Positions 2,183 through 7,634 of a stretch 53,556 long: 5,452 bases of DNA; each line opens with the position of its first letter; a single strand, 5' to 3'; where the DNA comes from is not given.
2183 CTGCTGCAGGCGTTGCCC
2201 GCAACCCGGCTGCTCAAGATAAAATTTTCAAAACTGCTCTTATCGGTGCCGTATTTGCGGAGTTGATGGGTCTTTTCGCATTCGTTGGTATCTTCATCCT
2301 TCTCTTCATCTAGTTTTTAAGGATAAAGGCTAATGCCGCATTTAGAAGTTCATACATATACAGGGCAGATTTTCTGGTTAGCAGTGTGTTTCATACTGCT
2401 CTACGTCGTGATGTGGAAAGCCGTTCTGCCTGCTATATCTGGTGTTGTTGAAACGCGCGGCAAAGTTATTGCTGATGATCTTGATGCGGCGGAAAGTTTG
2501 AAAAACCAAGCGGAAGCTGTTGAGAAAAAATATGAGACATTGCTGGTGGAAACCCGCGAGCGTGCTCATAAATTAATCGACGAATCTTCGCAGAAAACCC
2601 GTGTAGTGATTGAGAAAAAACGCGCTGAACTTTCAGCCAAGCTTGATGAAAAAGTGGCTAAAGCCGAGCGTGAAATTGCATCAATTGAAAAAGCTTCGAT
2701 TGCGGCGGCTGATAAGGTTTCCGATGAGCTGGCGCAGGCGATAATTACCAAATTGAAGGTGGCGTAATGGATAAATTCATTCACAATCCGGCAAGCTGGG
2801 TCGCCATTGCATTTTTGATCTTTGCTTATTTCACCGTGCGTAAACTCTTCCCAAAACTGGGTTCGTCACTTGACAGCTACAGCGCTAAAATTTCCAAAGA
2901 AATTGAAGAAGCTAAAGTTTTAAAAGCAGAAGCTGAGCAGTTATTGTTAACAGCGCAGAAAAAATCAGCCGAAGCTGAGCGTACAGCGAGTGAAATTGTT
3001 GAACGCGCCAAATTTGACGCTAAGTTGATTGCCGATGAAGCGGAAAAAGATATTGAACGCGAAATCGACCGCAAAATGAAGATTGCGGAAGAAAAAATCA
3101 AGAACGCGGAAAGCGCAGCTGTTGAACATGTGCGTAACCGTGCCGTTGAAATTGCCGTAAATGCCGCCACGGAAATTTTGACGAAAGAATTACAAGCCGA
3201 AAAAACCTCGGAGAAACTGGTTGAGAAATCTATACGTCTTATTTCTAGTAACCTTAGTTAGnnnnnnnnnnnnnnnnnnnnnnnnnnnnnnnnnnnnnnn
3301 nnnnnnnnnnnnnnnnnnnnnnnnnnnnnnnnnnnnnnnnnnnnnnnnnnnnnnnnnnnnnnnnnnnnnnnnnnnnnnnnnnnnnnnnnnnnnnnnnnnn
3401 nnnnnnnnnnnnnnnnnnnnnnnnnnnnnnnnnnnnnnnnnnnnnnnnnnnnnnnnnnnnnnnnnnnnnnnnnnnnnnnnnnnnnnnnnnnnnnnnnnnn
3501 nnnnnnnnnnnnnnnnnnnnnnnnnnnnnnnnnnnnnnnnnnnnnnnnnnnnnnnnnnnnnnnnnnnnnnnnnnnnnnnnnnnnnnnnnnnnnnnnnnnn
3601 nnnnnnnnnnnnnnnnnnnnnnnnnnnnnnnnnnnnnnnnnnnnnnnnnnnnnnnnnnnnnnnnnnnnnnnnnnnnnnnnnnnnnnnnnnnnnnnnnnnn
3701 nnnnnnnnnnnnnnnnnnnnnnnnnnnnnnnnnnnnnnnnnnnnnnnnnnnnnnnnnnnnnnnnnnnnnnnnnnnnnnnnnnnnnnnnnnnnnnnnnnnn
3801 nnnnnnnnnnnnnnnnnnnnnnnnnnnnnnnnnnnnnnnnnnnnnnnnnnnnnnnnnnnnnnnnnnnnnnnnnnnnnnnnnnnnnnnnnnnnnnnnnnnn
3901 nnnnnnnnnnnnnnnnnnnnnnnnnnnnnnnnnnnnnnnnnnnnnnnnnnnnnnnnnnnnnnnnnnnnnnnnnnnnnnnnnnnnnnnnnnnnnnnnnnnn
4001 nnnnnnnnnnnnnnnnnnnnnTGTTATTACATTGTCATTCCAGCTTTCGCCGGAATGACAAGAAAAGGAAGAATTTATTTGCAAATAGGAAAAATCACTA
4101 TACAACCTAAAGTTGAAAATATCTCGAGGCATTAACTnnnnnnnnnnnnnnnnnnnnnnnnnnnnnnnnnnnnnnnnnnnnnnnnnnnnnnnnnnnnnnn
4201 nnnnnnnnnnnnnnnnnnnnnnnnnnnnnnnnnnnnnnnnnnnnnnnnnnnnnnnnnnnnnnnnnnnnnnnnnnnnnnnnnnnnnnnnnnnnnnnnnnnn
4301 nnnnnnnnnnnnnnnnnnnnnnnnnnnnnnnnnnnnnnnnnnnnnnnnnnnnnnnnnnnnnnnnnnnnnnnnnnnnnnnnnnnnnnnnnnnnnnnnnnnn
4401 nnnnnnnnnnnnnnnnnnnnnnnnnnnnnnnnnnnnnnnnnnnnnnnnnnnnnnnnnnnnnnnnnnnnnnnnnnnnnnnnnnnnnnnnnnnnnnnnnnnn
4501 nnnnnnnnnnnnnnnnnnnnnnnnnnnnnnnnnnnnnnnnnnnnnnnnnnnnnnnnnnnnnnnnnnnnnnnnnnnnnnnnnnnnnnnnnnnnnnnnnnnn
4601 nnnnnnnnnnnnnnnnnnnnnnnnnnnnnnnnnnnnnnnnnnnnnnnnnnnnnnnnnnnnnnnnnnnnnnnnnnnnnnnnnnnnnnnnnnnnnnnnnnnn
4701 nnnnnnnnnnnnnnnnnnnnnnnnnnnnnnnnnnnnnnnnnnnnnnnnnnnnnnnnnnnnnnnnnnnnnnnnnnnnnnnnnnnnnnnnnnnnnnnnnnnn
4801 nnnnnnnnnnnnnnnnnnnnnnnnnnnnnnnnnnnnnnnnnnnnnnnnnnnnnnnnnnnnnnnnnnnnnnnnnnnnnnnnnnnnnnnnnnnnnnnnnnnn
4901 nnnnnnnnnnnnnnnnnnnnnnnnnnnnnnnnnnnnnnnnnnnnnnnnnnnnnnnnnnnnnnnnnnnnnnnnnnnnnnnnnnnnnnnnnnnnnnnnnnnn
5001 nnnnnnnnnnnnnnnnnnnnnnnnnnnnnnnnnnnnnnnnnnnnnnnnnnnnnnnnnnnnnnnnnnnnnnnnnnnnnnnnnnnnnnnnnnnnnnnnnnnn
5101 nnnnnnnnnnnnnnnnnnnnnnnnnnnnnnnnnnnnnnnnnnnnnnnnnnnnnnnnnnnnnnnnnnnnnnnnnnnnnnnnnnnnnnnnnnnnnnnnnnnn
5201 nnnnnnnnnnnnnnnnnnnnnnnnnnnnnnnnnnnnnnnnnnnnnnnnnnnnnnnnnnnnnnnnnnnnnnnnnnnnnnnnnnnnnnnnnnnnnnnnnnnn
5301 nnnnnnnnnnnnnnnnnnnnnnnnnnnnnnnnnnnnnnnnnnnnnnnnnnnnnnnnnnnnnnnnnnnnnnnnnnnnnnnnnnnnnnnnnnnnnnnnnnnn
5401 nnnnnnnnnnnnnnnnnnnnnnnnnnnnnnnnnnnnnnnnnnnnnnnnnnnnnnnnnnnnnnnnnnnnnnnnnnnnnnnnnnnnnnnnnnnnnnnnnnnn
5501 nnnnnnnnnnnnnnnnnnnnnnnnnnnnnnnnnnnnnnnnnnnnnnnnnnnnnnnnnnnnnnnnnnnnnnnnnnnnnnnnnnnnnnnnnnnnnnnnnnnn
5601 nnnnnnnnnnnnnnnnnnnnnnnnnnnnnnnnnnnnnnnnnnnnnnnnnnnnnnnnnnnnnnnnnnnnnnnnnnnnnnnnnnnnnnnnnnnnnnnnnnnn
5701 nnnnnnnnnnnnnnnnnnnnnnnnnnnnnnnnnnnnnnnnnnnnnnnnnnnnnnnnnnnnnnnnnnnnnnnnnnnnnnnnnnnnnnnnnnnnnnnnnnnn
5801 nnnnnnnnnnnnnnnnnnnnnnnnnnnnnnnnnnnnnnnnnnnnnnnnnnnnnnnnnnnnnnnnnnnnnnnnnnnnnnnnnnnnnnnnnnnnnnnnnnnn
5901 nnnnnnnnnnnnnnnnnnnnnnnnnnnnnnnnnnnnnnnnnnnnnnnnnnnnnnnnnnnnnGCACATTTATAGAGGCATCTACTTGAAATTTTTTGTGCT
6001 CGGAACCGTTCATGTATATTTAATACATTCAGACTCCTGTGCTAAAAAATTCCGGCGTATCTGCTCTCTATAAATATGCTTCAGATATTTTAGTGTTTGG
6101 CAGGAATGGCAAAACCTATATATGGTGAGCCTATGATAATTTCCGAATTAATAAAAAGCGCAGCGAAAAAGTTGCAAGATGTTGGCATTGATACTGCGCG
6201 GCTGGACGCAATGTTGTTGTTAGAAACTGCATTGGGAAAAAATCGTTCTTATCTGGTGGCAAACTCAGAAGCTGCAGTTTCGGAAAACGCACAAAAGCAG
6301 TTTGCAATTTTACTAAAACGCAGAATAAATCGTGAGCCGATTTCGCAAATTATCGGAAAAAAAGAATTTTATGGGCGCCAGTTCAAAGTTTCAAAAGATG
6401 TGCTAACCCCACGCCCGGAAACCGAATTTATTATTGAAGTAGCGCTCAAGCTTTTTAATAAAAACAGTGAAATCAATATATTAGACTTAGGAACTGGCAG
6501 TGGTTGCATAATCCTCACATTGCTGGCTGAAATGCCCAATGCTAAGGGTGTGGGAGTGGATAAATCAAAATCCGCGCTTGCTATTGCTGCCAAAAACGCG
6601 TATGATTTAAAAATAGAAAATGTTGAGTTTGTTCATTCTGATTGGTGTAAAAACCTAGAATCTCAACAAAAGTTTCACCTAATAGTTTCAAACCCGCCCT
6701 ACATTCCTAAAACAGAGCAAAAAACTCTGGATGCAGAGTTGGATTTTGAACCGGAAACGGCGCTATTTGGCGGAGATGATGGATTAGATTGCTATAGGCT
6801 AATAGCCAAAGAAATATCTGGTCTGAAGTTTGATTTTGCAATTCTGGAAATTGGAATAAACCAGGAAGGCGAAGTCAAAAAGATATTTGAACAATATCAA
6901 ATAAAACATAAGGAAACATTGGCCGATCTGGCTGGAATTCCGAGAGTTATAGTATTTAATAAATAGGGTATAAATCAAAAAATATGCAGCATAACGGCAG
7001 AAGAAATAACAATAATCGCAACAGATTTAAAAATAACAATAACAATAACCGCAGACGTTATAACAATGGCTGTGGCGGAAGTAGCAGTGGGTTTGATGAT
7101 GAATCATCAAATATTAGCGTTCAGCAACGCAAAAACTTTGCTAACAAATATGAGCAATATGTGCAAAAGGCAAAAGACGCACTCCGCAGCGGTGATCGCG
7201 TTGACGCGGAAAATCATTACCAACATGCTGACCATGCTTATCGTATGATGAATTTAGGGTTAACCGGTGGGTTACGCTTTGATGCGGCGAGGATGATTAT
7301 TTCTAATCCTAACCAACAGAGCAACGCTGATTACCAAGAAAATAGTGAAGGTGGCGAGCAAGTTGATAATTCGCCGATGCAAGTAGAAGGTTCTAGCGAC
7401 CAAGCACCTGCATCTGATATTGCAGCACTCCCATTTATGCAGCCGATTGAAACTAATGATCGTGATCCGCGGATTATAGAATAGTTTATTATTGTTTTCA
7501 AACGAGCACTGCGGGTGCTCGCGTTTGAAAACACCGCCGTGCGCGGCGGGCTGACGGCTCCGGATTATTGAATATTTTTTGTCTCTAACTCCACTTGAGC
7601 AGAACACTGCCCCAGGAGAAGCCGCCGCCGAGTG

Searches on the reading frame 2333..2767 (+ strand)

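Call 60: search_protein_families(library=pfam, proteins=[window:2333-2767:+], max_evalue=0.00001)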
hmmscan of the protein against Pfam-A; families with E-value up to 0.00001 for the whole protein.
window:2333-2767:+ (144 aa): 3 families
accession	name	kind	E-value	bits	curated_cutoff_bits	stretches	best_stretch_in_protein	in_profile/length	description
PF00430.23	ATP-synt_B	-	5.9e-16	59.2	28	1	13-140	2-129/132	ATP synthase B/B' CF(0)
PF02326.20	YMF19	-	4.1e-11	44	22.6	1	2-76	1-73/84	Plant ATP synthase F0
PF05405.19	Mt_ATP-synt_B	-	9.7e-07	29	21.7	1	16-138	19-138/163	Mitochondrial ATP synthase B chain precursor (ATP-synt_B)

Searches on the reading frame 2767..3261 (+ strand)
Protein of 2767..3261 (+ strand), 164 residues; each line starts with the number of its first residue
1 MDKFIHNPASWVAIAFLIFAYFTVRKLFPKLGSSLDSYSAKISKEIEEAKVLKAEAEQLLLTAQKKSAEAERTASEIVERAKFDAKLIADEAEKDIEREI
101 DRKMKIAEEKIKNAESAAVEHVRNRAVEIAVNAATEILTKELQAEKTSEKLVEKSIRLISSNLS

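Call 60: search_protein_families(library=pfam, proteins=[window:2767-3261:+], max_evalue=0.00001)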
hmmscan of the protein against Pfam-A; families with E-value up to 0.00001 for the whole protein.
window:2767-3261:+ (164 aa): 2 families
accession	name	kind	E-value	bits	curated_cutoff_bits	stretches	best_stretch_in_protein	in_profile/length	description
PF00430.23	ATP-synt_B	-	8e-24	84.7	28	1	11-138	4-131/132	ATP synthase B/B' CF(0)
PF05405.19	Mt_ATP-synt_B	-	1e-08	35.5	21.7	1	5-157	12-160/163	Mitochondrial ATP synthase B chain precursor (ATP-synt_B)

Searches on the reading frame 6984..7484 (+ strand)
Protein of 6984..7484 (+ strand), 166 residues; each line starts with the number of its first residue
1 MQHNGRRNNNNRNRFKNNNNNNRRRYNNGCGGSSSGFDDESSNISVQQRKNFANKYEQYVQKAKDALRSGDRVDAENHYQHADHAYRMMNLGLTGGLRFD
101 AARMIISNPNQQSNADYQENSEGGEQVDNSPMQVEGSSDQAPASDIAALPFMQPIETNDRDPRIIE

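Call 11: search_protein_families(library=pfam, proteins=[window:6984-7484:+], max_evalue=1)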
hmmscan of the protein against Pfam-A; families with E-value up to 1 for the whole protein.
window:6984-7484:+ (166 aa): 3 families
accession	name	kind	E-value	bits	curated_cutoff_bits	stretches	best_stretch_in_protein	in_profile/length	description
PF13763.11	DUF4167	-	1.7e-07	31.8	25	1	17-90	6-73/78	Domain of unknown function (DUF4167)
PF17376.7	DUF5398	-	0.091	13.6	28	1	39-88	20-69/80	Family of unknown function (DUF5398)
PF15972.10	Unpaired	-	0.79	9.7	27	0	7-74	5-75/273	Unpaired protein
